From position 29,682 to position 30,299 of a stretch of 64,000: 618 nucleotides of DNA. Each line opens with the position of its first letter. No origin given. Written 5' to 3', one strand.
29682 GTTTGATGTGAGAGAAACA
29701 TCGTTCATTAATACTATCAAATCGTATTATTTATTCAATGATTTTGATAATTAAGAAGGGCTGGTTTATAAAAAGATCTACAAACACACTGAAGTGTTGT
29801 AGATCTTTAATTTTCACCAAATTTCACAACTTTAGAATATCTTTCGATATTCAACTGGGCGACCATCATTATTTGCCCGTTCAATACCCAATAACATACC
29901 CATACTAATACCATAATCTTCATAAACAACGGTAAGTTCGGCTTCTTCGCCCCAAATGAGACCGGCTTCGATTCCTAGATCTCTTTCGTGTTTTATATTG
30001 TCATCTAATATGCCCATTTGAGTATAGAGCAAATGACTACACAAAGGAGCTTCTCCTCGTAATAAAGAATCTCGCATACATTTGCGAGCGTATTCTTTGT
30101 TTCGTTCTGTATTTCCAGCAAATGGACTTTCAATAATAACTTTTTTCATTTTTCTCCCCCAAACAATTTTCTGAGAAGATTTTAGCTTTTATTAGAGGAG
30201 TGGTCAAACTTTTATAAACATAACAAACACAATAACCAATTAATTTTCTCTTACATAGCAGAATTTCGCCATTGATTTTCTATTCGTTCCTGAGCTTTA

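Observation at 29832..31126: rsgA is co-oriented and tightly linked with a PD-(D/E)xK nuclease-fold protein and a small unknown protein: possible novel two-gene module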

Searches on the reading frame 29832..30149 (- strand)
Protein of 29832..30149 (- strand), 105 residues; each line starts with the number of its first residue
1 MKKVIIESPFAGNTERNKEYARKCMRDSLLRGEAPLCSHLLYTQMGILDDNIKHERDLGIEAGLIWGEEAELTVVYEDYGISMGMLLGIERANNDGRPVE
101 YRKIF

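Call 3: search_protein_families(library=pfam, proteins=[window:29832-30149:-], max_evalue=0.1)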
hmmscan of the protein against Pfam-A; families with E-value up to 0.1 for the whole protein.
window:29832-30149:- (105 aa): 1 family
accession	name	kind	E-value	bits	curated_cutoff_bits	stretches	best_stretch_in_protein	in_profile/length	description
PF24963.1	DUF7768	-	3.5e-31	107.8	26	1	2-102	1-98/98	Domain of unknown function (DUF7768)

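Call 5: search_protein_families(library=ncbifam, proteins=[window:29832-30149:-], max_evalue=1)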
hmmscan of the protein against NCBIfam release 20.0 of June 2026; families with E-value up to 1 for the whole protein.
window:29832-30149:- (105 aa): 0 families

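Call 6: search_protein_families(library=phrogs, proteins=[window:29832-30149:-], max_evalue=1)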
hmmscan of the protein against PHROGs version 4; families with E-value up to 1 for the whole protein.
window:29832-30149:- (105 aa): 2 families
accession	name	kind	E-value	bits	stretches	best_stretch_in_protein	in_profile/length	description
phrog_24212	-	unknown function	1.3e-34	120.4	1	2-104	95-201/204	-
phrog_355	-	DNA, RNA and nucleotide metabolism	2e-23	84.1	1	1-103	74-173/249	nucleoside 2-deoxyribosyltransferase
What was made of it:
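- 29832..30149 (-): DUF7768 / PA1492-like small protein with an N-(deoxy)ribosyltransferase-like fold. It is a gene type common in phages and other mobile elements. Pfam PF24963 E 3.5e-31, 107.8 bits against a cutoff of 26 (call 3). phrog_24212 E 1.3e-34 and phrog_355 'nucleoside 2-deoxyribosyltransferase' E 2e-23 (call 6).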

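Call 7: search_protein_families(library=padloc, proteins=[window:29832-30149:-], max_evalue=1)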
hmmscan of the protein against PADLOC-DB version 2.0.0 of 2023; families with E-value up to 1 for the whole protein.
window:29832-30149:- (105 aa): 0 families

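Call 10: search_solved_structures(query=window:29832-30149:-, max_evalue=10)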
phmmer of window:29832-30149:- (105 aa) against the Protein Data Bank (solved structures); distinct sequences matched with E-value up to 10: 1.
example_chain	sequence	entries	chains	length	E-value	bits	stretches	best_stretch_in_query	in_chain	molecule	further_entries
8glv_zj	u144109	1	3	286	0.034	17.5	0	7-59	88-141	Flagellar associated protein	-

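Call 36: find_homologous_proteins(query=window:29832-30149:-, max_evalue=0.001)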
Query window:29832-30149:- (105 aa): 1243 proteins with E <= 0.001 among 1246 candidates; the best 120 are listed.
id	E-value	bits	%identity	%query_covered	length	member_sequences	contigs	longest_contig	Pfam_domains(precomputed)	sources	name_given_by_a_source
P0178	3.6e-64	231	100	100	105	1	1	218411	PF24963.2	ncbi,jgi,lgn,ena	ncbi:MAG: hypothetical protein WCW87_01335 [Candidatus Paceibacterota bacterium]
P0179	5.6e-46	173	79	99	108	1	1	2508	PF24963.2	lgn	-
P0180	1.7e-45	171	74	100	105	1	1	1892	PF24963.2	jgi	jgi:hypothetical protein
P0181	4.5e-44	167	75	100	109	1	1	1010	PF24963.2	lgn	-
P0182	2.3e-42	161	70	100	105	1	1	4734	PF24963.2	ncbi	-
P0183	1.3e-41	159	70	100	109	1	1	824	PF24963.2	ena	-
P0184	1.3e-41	159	69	100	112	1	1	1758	PF24963.2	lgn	-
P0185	1.7e-41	158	72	100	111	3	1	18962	PF24963.2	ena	-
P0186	3.3e-41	157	70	100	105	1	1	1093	PF24963.2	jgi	jgi:hypothetical protein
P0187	9.7e-41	156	73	99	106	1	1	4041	PF24963.2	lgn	-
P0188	1.1e-40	156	70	100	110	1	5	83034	PF24963.2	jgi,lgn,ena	-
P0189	1.1e-40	156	71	99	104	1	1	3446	PF24963.2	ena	-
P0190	2.1e-40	155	74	98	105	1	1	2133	PF24963.2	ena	-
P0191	3.0e-40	154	70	100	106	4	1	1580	PF24963.2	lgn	-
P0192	3.7e-40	154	70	100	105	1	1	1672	PF24963.2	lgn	-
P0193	4.2e-40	154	68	100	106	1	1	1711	PF24963.2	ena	-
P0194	4.4e-40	154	72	97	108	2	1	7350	PF24963.2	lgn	-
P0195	6.1e-40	153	71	99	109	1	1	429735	PF24963.2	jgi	jgi:hypothetical protein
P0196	1.1e-39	153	69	100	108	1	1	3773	PF24963.2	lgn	-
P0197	1.6e-39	152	70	99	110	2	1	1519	PF24963.2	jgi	jgi:hypothetical protein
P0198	1.9e-39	152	69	100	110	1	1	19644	PF24963.2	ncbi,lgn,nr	ncbi:MAG: hypothetical protein HYT37_01005 [Candidatus Sungbacteria bacterium]|nr:hypothetical prote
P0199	2.6e-39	151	70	99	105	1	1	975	PF24963.2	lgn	-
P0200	4.7e-39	150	69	99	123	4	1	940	PF24963.2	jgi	jgi:hypothetical protein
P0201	5.0e-39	150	69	99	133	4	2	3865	PF24963.2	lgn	-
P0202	6.2e-39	150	71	99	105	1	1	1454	PF24963.2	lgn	-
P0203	1.0e-38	149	68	100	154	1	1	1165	PF24963.2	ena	-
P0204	1.3e-38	149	66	99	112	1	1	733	PF24963.2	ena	-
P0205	1.3e-38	149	70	96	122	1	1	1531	PF24963.2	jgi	jgi:hypothetical protein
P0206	1.5e-38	149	68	99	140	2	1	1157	PF24963.2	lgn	-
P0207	1.6e-38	149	68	99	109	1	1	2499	PF24963.2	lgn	-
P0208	1.6e-38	149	70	99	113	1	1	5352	PF24963.2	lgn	-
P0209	1.6e-38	149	70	99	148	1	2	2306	PF24963.2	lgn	-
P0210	1.7e-38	149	67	100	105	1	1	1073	PF24963.2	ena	-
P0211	1.9e-38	148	66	100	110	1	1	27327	PF24963.2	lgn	-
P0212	2.3e-38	148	70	99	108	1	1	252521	PF24963.2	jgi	jgi:hypothetical protein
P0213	2.7e-38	148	67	97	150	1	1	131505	PF24963.2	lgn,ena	-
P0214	2.9e-38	148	67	99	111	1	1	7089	PF24963.2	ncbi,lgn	ncbi:MAG: hypothetical protein WAP23_01080 [Candidatus Spechtbacterales bacterium]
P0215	3.0e-38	148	68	99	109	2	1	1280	PF24963.2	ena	-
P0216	3.8e-38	148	69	100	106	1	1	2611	PF24963.2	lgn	-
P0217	4.1e-38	147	67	99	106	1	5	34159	PF24963.2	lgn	-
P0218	4.5e-38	147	68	100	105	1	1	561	PF24963.2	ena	-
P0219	5.0e-38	147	72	99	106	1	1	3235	PF24963.2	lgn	-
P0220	5.1e-38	147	69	99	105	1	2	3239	PF24963.2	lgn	-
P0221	5.6e-38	147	65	100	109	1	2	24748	PF24963.2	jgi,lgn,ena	-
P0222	6.4e-38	147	72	98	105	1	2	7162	PF24963.2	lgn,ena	-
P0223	6.5e-38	147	68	100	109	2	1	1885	PF24963.2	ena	-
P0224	7.5e-38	147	63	100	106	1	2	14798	PF24963.2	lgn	-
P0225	9.0e-38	146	68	100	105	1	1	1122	PF24963.2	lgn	-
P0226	1.0e-37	146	67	99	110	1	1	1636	PF24963.2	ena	-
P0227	1.1e-37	146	67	100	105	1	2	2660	PF24963.2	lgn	-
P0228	1.1e-37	146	67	98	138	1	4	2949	PF24963.2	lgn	-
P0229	1.2e-37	146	66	99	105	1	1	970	PF24963.2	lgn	-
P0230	1.2e-37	146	69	99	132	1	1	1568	PF24963.2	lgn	-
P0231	1.4e-37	146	68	99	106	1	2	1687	PF24963.2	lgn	-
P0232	1.5e-37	146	67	100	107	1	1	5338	PF24963.2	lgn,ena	-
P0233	1.5e-37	146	66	99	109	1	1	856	PF24963.2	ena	-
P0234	1.6e-37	146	67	100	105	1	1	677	PF24963.2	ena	-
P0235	1.6e-37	146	70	99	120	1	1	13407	PF24963.2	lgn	-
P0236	1.8e-37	145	65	100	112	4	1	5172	PF24963.2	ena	-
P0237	1.9e-37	145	67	100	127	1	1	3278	PF24963.2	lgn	-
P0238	2.3e-37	145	65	99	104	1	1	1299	PF24963.2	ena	-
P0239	2.4e-37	145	67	97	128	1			PF24963.2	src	-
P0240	2.7e-37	145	67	99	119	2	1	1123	PF24963.2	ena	-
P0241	2.7e-37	145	67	99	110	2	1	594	PF24963.2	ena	-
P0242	2.7e-37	145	68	99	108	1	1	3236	PF24963.2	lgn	-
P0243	2.8e-37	145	69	99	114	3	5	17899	PF24963.2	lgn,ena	-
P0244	2.8e-37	145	68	100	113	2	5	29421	PF24963.2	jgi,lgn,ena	jgi:hypothetical protein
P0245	3.2e-37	145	65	100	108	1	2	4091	PF24963.2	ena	-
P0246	3.2e-37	145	65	100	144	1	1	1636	PF24963.2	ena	-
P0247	3.4e-37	144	68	100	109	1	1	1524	PF24963.2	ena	-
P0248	3.5e-37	144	65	100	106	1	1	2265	PF24963.2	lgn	-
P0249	3.5e-37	144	65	99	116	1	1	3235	PF24963.2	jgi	jgi:hypothetical protein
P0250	4.0e-37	144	67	100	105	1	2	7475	PF24963.2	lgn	-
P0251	4.2e-37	144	65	99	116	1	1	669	PF24963.2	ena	-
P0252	4.2e-37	144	67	99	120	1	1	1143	PF24963.2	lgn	-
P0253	4.3e-37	144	67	100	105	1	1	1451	PF24963.2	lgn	-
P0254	4.5e-37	144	69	99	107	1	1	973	PF24963.2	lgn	-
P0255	4.6e-37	144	68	99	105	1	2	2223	PF24963.2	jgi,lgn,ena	-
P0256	4.7e-37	144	69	99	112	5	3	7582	PF24963.2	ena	-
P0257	6.0e-37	144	68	100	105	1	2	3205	PF24963.2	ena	-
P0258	6.5e-37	144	66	100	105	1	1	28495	PF24963.2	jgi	-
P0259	7.5e-37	143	67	99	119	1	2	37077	PF24963.2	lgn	-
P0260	7.6e-37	143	65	99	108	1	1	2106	PF24963.2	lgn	-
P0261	8.6e-37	143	67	99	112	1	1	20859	PF24963.2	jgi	jgi:hypothetical protein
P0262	8.6e-37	143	68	100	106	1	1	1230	PF24963.2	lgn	-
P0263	8.8e-37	143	65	99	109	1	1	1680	PF24963.2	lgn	-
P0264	8.8e-37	143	65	100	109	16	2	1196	PF24963.2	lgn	-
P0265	9.5e-37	143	66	100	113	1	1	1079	PF24963.2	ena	-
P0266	1.0e-36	143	67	100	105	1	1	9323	PF24963.2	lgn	-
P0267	1.0e-36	143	65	99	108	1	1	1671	PF24963.2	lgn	-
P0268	1.1e-36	143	68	99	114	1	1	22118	PF24963.2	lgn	-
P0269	1.2e-36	143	66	99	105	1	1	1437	PF24963.2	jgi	jgi:hypothetical protein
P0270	1.3e-36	143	69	97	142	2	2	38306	PF24963.2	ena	-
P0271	1.5e-36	142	66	98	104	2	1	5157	PF24963.2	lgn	-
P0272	1.5e-36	142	67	98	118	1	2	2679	PF24963.2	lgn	-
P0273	1.5e-36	142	65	98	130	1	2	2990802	PF24963.2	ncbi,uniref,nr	ncbi:hypothetical protein [Luteimonas sp. MC1750]|uniref:DUF7768 domain-containing protein n=1 Tax=L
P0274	1.6e-36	142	65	99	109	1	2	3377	PF24963.2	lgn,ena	-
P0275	1.7e-36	142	66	99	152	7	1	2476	PF24963.2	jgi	jgi:hypothetical protein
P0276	1.8e-36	142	68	97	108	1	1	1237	PF24963.2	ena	-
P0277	1.9e-36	142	67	99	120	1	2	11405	PF24963.2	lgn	-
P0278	2.1e-36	142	67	99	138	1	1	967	PF24963.2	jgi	jgi:hypothetical protein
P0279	2.1e-36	142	65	100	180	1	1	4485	PF24963.2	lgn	-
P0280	2.2e-36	142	65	99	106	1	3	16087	PF24963.2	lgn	-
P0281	2.2e-36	142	67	99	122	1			PF24963.2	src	-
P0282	2.3e-36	142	64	99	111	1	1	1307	PF24963.2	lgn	-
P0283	2.4e-36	142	67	99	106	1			PF24963.2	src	-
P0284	2.6e-36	142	64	100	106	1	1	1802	PF24963.2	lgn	-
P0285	2.7e-36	142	68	96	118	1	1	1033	PF24963.2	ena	-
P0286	2.7e-36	142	65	99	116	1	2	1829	PF24963.2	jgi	jgi:hypothetical protein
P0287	2.7e-36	142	67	100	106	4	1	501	PF24963.2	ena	-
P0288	2.8e-36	142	66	99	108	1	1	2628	PF24963.2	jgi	jgi:hypothetical protein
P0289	2.8e-36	142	66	100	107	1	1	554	PF24963.2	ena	-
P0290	2.9e-36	141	63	99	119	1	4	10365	PF24963.2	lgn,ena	-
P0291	3.1e-36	141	66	100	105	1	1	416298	PF24963.2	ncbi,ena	-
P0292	3.1e-36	141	64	100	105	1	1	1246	PF24963.2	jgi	jgi:hypothetical protein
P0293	3.2e-36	141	67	100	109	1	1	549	PF24963.2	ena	-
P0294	3.6e-36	141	66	100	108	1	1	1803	PF24963.2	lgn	-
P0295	4.0e-36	141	67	99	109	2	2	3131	PF24963.2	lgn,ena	-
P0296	4.1e-36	141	64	99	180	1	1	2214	PF24963.2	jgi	jgi:hypothetical protein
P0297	4.2e-36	141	66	99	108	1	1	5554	PF24963.2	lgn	-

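Call 37: find_encoding_contigs(protein=P0195, flank=4000, max_places=1)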
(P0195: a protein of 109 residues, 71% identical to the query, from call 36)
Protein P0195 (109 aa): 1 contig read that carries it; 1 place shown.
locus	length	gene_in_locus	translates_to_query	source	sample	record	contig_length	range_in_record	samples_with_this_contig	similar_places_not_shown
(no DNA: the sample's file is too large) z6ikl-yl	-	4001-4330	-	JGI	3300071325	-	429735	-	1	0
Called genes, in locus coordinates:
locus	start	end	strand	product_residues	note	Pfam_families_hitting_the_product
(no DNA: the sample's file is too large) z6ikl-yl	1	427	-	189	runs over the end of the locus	PF00413:Peptidase_M10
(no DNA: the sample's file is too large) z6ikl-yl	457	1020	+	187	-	-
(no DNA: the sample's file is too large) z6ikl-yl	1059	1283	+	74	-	-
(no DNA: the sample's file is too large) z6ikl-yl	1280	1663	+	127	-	-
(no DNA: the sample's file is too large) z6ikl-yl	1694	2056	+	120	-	-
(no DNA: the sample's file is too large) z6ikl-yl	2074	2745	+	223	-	-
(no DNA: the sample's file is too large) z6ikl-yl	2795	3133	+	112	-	PF01844:HNH, PF14279:HNH_5 (weak)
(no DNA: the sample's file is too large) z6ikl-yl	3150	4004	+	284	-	-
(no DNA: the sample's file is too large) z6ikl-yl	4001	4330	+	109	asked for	PF24963:DUF7768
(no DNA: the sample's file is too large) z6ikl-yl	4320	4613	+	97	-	-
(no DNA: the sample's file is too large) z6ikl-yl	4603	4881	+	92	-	-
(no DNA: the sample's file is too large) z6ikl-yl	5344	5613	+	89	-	-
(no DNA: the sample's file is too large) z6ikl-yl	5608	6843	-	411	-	-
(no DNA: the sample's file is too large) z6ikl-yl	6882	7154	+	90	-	-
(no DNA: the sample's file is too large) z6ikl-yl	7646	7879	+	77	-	-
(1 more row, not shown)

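Call 38: find_encoding_contigs(protein=P0291, flank=4000, max_places=1)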
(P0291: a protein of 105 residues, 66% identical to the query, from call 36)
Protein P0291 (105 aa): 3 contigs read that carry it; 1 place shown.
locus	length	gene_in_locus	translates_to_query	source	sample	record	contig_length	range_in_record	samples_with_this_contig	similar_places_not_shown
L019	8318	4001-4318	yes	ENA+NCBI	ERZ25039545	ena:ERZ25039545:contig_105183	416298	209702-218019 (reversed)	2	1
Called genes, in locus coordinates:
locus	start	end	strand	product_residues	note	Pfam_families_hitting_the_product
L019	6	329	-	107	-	PF12599:DUF3768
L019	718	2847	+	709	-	PF02384:N6_Mtase, PF01170:UPF0020 (faint), PF07669:Eco57I (faint)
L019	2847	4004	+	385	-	PF01420:Methylase_S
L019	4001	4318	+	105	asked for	PF24963:DUF7768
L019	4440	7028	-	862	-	PF26449:DUF8128, PF02534:T4SS-DNA_transf (weak), PF01935:DUF87, PF10412:TrwB_AAD_bind (faint), PF12696:TraG-D_C (weak)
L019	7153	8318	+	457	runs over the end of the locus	PF00171:Aldedh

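Call 39: find_encoding_contigs(protein=P0273, flank=4000, max_places=1)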
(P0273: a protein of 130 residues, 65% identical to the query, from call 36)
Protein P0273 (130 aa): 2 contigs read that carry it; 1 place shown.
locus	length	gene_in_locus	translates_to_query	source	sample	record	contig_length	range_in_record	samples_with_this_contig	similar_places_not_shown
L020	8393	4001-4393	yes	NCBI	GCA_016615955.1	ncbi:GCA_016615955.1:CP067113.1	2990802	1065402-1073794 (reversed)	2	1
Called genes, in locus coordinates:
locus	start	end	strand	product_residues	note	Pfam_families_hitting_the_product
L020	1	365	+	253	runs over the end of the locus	-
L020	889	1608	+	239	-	PF00023:Ank (faint), PF13606:Ank_3 (faint), PF13637:Ank_4 (faint), PF12796:Ank_2, PF13857:Ank_5 (faint)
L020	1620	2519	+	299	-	PF12796:Ank_2 (weak), PF13637:Ank_4 (faint), PF13857:Ank_5 (faint), PF00023:Ank (faint), PF13606:Ank_3 (faint), PF12796:Ank_2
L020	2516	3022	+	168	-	PF12796:Ank_2, PF13606:Ank_3 (faint), PF13637:Ank_4 (weak), PF13857:Ank_5, PF00023:Ank, PF13637:Ank_4, PF13857:Ank_5 (weak)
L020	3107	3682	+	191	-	-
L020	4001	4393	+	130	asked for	PF24963:DUF7768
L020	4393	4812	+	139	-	-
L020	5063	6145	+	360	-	PF08805:PilS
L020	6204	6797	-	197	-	PF12587:DUF3761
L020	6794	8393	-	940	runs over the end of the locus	PF00580:UvrD-helicase, PF13245:AAA_19, PF01443:Viral_helicase1 (faint), PF13361:UvrD_C, PF13538:UvrD_C_2 (faint), PF01396:Zn_ribbon_Top1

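Call 40: find_encoding_contigs(protein=P0188, flank=4000, max_places=2)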
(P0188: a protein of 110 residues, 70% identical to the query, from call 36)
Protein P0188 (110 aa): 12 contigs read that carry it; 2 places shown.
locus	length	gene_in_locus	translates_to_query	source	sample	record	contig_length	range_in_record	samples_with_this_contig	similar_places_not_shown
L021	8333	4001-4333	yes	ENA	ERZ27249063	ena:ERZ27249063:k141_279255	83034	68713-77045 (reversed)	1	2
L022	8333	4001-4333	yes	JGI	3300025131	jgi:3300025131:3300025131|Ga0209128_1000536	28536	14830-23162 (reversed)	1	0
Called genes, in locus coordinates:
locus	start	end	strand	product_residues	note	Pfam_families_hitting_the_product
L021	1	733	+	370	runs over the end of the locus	PF01068:DNA_ligase_A_M, PF14743:DNA_ligase_OB_2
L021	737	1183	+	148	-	-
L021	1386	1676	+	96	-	-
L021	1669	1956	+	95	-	-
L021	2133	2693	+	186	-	-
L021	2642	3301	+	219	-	PF09414:RNA_ligase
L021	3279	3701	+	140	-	-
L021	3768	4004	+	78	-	-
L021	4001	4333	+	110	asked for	PF24963:DUF7768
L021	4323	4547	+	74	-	-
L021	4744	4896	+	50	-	-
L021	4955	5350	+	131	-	-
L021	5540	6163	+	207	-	PF00406:ADK, PF13207:AAA_17, PF13238:AAA_18 (weak), PF13521:AAA_28 (weak)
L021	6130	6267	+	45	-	-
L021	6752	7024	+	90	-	-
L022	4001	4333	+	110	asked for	PF24963:DUF7768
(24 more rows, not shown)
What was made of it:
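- *DUF7768 on its own.* It appears alone in phage-like, conjugative and chromosomal contexts (calls 37-40).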

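Call 53: search_solved_structures(query=A2, max_evalue=10, show_alignments=2)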
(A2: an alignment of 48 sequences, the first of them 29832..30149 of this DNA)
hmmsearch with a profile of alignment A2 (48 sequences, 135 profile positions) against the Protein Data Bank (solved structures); distinct sequences matched with E-value up to 10: 0.
